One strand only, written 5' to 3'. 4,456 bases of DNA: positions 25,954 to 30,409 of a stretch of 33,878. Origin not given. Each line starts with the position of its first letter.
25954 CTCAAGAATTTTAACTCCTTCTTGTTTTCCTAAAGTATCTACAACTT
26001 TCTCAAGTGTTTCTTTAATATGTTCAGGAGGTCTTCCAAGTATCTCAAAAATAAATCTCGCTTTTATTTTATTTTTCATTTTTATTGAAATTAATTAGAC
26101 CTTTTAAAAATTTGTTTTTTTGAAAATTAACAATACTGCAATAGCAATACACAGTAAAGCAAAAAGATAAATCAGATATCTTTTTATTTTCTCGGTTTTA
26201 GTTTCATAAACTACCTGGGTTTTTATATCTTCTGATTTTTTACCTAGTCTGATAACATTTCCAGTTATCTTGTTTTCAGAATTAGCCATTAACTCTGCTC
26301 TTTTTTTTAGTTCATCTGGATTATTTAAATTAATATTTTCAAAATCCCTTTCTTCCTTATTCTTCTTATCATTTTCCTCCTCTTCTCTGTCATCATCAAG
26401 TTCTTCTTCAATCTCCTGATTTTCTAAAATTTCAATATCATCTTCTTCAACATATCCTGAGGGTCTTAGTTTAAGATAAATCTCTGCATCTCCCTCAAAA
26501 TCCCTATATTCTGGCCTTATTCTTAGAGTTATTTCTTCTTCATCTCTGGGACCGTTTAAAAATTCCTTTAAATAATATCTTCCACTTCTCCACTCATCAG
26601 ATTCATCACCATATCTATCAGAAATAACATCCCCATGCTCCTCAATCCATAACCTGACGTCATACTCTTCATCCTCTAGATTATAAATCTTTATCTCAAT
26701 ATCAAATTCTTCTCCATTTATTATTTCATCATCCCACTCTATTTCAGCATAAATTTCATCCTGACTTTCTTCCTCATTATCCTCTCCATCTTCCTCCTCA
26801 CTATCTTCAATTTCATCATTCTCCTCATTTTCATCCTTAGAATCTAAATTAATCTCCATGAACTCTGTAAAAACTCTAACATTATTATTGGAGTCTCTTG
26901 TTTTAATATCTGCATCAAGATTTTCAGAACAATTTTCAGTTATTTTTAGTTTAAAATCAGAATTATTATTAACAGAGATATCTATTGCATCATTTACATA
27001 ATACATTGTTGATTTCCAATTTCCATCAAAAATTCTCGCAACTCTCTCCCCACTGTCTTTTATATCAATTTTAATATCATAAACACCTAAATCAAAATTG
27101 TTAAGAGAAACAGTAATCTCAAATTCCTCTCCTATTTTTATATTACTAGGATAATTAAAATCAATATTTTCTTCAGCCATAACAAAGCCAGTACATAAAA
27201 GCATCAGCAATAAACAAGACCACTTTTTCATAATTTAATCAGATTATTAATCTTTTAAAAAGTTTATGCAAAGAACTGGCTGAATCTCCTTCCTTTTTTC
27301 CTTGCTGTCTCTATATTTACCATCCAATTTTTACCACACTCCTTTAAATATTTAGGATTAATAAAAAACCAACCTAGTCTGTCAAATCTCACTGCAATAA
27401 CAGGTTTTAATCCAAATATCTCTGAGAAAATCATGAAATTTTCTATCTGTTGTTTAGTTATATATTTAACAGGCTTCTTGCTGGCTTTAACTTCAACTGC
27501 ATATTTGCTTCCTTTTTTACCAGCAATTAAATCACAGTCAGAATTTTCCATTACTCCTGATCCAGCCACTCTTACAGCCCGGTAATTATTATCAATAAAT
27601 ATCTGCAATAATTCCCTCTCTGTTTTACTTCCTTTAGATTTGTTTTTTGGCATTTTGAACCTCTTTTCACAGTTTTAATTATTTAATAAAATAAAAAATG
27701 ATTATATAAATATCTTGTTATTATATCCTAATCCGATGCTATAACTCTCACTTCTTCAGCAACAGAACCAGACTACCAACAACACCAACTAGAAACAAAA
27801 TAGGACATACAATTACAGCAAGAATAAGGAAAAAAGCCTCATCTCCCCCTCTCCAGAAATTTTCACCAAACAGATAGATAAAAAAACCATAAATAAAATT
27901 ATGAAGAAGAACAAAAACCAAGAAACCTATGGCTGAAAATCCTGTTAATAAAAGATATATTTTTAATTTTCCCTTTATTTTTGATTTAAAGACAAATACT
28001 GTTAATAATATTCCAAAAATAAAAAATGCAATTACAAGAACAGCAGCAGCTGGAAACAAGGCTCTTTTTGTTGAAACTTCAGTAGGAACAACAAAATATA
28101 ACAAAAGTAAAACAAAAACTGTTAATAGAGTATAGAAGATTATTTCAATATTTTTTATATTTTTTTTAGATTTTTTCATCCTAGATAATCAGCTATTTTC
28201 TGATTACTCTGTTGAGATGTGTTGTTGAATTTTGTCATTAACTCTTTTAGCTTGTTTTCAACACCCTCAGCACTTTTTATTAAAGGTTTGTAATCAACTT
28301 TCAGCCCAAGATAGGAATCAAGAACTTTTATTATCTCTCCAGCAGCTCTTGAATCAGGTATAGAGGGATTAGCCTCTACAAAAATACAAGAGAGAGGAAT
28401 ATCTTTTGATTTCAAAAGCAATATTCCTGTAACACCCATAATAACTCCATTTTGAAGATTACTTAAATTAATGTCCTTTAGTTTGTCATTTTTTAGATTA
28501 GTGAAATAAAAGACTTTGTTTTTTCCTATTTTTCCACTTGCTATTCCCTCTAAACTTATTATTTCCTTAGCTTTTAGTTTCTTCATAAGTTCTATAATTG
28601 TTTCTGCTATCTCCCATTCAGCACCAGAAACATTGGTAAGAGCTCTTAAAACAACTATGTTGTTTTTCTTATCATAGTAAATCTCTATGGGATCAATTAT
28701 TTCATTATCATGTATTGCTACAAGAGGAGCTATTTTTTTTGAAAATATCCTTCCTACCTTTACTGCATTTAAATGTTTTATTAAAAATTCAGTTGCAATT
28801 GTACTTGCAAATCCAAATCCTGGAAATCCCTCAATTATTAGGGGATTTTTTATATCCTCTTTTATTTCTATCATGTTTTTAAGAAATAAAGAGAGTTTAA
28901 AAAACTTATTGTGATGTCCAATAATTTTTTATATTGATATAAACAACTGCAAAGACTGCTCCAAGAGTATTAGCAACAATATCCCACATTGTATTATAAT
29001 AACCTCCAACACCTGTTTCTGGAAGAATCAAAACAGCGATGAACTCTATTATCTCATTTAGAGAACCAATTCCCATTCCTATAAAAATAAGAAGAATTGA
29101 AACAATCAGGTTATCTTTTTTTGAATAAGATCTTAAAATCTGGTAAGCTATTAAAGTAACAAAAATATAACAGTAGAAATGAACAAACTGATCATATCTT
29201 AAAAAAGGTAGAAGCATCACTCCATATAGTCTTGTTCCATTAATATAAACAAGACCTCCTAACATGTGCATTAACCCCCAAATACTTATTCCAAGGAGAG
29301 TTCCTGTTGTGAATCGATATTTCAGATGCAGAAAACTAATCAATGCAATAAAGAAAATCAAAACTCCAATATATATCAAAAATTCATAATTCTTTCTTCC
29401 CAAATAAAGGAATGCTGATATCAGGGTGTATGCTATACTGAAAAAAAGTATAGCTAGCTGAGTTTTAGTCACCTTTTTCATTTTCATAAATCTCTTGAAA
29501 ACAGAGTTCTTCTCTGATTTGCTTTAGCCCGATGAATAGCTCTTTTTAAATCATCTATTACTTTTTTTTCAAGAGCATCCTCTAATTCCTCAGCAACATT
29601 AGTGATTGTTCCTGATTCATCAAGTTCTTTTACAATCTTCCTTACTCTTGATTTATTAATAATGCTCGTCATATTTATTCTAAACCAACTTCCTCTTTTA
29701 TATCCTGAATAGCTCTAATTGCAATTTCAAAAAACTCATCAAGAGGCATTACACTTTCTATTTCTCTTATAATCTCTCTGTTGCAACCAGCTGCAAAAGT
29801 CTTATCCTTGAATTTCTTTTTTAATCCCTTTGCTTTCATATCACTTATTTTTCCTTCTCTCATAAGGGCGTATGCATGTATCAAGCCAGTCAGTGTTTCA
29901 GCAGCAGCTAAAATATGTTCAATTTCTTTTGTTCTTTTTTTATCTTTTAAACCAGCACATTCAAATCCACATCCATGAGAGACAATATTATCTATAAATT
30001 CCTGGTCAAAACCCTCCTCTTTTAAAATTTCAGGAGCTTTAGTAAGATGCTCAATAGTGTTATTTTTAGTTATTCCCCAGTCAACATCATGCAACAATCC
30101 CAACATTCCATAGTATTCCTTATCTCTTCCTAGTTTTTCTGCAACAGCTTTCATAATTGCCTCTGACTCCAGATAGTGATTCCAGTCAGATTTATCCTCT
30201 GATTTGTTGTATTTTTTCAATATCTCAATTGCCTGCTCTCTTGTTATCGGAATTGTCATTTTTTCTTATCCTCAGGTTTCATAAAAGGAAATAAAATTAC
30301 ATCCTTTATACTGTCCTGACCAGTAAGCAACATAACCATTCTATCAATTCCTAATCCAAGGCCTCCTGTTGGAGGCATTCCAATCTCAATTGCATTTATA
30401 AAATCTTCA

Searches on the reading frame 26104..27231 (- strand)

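Call 75: search_protein_families(library=phrogs, max_evalue=0.01, proteins=[window:26104-27231:-])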
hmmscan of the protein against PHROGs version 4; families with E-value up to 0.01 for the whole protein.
window:26104-27231:- (375 aa): 0 families

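Call 87: search_protein_families(library=pfam, max_evalue=0.01, proteins=[window:26104-27231:-])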
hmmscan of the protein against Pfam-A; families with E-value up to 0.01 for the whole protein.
window:26104-27231:- (375 aa): 2 families
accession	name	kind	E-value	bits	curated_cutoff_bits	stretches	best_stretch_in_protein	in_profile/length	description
PF00207.28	A2M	-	0.00093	19.4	21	0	23-46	58-81/92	Alpha-2-macroglobulin family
PF23643.1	TRAPPC13_C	-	0.0022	18.5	27.9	0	85-118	4-36/95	Trafficking protein particle complex subunit 13, C-terminal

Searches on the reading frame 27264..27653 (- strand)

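Call 87: search_protein_families(library=pfam, max_evalue=0.01, proteins=[window:27264-27653:-])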
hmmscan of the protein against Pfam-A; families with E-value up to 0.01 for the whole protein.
window:27264-27653:- (129 aa): 1 family
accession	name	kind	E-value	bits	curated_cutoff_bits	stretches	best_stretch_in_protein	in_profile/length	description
PF01870.24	Hjc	-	4.3e-22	78.3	21.1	1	11-101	2-92/93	Archaeal holliday junction resolvase (hjc)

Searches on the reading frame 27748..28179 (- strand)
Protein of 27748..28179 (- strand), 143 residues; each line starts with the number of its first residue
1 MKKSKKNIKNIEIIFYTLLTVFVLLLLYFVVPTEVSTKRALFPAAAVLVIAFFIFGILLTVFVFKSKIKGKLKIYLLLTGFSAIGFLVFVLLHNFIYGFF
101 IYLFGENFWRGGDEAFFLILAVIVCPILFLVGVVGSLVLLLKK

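Call 87: search_protein_families(library=pfam, max_evalue=0.01, proteins=[window:27748-28179:-])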
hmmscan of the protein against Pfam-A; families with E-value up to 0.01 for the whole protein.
window:27748-28179:- (143 aa): 2 families
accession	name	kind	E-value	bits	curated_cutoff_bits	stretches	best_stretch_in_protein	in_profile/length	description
PF17009.10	DUF5090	-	0.00011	22.7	27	1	6-103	46-146/187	Domain of unknown function (DUF5090)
PF01578.25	Cytochrom_C_asm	-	0.0069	16.5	29.9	0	49-89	162-202/212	Cytochrome C assembly protein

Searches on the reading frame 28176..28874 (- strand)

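Call 87: search_protein_families(library=pfam, max_evalue=0.01, proteins=[window:28176-28874:-])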
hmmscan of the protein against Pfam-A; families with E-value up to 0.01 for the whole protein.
window:28176-28874:- (232 aa): 1 family
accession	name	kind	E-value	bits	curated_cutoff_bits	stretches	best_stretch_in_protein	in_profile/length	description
PF09754.15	PAC2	-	7.8e-37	127.6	25.8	1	14-213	2-215/215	PAC2 family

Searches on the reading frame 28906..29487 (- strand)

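Call 87: search_protein_families(library=pfam, max_evalue=0.01, proteins=[window:28906-29487:-])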
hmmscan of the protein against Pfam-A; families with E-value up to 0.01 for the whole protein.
window:28906-29487:- (193 aa): 1 family
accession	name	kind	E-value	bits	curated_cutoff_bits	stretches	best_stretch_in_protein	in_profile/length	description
PF09997.14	DUF2238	-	1.9e-11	44.4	26.4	1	45-169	2-132/140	Predicted membrane protein (DUF2238)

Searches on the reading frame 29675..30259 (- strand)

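Call 87: search_protein_families(library=pfam, max_evalue=0.01, proteins=[window:29675-30259:-])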
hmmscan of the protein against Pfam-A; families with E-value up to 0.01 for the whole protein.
window:29675-30259:- (194 aa): 2 families
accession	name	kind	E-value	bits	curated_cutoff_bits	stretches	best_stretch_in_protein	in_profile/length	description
PF01966.28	HD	-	1.9e-05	25.3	22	1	26-95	2-85/116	HD domain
PF08668.18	HDOD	-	0.0016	18.4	22.9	1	19-87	89-158/196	HDOD domain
